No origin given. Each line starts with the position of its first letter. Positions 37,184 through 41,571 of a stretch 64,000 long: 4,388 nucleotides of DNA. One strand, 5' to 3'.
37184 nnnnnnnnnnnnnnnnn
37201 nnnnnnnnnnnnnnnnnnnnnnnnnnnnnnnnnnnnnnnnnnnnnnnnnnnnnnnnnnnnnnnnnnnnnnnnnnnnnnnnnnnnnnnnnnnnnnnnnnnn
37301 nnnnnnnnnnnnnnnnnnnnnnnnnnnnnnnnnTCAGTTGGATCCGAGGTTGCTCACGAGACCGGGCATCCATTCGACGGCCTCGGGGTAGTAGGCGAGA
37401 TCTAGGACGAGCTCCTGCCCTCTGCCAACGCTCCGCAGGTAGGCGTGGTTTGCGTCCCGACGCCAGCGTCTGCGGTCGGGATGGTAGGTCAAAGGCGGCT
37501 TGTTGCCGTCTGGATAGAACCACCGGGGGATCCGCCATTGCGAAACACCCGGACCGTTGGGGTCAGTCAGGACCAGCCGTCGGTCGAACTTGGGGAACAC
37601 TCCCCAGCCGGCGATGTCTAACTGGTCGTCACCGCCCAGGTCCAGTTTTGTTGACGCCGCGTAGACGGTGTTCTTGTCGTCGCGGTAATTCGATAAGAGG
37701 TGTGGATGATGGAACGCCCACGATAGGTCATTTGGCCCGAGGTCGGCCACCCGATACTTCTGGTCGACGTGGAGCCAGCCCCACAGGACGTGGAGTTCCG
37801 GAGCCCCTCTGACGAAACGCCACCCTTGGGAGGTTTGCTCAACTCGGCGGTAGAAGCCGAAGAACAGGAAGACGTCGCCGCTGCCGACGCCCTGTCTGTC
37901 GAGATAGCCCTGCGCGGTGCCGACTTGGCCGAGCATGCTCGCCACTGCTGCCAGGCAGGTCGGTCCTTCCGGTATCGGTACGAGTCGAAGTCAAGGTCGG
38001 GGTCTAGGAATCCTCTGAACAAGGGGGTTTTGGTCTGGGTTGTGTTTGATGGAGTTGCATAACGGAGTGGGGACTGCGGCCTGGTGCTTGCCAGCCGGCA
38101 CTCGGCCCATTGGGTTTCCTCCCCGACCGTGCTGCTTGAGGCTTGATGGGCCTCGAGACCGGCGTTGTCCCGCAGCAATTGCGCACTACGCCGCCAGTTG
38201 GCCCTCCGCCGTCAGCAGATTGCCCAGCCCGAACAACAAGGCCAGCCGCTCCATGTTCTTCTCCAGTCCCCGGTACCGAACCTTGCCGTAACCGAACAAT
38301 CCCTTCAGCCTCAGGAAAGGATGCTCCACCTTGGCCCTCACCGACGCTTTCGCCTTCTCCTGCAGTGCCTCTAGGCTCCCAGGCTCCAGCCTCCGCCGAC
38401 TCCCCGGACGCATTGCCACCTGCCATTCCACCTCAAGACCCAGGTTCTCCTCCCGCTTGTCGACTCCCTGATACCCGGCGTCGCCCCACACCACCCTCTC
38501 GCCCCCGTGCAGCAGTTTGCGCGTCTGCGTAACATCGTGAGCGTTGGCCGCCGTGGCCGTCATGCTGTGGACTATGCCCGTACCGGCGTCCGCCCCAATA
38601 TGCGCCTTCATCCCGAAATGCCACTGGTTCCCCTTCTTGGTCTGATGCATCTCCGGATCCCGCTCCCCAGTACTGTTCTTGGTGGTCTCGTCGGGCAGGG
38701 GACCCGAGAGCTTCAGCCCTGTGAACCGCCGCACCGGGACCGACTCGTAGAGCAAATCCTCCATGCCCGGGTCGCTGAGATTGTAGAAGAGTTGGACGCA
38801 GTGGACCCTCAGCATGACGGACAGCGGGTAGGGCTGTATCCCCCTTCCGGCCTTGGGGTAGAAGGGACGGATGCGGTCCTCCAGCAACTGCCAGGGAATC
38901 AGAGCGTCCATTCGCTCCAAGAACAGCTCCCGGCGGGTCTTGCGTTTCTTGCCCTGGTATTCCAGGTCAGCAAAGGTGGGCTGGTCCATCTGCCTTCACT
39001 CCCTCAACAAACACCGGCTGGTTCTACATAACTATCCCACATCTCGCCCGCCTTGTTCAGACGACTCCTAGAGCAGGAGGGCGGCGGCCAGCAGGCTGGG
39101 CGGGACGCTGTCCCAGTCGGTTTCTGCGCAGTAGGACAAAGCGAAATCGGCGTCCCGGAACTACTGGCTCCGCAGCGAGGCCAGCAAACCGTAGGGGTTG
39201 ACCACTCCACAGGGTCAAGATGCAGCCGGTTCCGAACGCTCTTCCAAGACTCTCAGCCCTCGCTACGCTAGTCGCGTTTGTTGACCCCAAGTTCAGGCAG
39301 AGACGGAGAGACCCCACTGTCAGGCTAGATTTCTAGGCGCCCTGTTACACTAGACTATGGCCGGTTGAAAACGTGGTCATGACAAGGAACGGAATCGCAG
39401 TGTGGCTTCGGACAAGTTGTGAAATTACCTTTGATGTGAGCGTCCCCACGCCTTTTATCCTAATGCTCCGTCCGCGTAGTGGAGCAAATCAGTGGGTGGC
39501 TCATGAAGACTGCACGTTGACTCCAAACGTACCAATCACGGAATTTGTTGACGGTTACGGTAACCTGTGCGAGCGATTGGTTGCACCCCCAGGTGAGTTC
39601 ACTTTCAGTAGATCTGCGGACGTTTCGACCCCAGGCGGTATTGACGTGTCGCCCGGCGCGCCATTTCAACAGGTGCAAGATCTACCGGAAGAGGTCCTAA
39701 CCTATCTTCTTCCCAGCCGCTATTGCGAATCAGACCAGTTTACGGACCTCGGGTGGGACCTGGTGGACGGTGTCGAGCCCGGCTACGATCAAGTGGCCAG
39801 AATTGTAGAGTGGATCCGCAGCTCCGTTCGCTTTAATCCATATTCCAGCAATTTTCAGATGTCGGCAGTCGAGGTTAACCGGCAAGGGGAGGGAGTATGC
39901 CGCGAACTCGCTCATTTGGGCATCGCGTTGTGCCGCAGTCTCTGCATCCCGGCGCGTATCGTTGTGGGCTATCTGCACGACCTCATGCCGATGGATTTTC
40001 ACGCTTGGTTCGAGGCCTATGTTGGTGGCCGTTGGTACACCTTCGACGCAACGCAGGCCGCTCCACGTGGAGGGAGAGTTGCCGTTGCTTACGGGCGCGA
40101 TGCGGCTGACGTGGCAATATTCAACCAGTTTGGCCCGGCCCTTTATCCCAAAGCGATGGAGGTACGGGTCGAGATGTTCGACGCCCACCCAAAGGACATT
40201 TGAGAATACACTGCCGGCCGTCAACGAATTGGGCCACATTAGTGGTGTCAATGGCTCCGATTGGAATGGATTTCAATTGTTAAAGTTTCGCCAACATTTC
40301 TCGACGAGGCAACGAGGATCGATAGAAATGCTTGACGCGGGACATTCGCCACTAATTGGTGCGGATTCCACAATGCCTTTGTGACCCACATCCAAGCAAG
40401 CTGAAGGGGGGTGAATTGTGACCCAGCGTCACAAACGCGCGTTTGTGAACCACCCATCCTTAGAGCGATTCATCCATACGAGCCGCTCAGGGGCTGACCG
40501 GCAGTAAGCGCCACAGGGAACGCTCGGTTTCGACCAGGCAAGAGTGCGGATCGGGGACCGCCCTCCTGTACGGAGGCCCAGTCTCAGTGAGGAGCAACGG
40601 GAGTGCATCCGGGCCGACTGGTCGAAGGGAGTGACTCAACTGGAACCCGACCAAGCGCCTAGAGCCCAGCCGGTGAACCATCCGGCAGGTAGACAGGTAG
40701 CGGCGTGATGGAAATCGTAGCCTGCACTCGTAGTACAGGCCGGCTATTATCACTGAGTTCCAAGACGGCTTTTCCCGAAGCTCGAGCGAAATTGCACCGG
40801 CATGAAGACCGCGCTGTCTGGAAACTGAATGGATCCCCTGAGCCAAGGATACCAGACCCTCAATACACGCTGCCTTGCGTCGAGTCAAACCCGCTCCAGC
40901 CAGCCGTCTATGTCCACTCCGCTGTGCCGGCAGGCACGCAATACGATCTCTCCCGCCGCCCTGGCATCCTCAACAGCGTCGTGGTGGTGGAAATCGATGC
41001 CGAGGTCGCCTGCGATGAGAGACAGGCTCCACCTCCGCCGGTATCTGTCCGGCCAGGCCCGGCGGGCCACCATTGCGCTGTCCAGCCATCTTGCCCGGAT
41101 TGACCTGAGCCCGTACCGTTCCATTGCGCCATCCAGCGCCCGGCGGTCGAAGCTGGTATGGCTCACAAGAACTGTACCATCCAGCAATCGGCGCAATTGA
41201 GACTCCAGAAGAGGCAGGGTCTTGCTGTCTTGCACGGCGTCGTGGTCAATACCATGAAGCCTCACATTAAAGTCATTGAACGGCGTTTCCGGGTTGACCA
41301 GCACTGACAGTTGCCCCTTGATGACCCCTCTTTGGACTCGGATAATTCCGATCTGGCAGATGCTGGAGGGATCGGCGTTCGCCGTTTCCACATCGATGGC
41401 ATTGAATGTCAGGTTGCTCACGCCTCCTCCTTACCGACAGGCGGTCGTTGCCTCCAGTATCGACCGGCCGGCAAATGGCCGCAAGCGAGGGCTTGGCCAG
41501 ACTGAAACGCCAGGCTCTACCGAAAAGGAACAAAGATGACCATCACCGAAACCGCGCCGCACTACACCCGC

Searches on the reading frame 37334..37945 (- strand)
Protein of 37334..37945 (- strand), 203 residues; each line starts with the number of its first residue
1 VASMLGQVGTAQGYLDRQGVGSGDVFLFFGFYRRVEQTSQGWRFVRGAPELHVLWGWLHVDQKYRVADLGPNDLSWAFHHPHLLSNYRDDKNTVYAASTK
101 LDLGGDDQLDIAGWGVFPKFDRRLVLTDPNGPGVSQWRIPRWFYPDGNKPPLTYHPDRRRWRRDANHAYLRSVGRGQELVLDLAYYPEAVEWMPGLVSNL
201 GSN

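Call 99: search_protein_families(library=padloc, proteins=[window:37334-37945:-], max_evalue=0.001)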
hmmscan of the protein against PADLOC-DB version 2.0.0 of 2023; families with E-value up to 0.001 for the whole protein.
window:37334-37945:- (203 aa): 0 families

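Call 105: search_protein_families(library=pfam, proteins=[window:37334-37945:-], max_evalue=0.0001)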
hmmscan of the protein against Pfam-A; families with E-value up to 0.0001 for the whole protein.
window:37334-37945:- (203 aa): 1 family
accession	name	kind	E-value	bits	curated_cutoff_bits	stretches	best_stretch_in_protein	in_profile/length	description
PF18754.6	Nmad3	-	2.7e-40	139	27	1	4-182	85-247/247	Nucleotide modification associated domain 3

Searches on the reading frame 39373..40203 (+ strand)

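Call 12: search_protein_families(library=pfam, proteins=[window:39373-40203:+], max_evalue=0.001)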
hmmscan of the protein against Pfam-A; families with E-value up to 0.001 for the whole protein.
window:39373-40203:+ (276 aa): 2 families
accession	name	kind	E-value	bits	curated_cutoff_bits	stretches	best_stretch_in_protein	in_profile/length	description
PF01841.26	Transglut_core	-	6e-23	81.6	23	1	130-226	7-108/108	Transglutaminase-like superfamily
PF08379.15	Bact_transglu_N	-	3.2e-05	25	27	1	27-71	19-64/80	Bacterial transglutaminase-like N-terminal region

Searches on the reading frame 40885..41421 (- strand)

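Call 99: search_protein_families(library=padloc, proteins=[window:40885-41421:-], max_evalue=0.001)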
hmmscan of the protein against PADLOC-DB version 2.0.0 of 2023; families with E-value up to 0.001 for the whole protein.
window:40885-41421:- (178 aa): 3 families
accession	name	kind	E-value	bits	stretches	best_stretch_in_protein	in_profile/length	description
PDLC01247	DEDDh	-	3e-21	74.5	1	8-160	2-138/139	"CAS-I,CAS-II,CAS-III,CAS-IV,CAS-V,CAS-VI; associated"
PDLC05027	PDC-S48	-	5.8e-19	66.5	1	1-167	1-170/411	-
PDLC05028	PDC-S48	-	6.2e-17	59.3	1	3-161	17-177/512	-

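Call 105: search_protein_families(library=pfam, proteins=[window:40885-41421:-], max_evalue=0.0001)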
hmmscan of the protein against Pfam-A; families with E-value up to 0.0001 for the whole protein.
window:40885-41421:- (178 aa): 1 family
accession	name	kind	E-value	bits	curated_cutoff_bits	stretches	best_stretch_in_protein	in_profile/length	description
PF00929.31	RNase_T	-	2.4e-16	61.1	24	1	8-159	2-163/164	Exonuclease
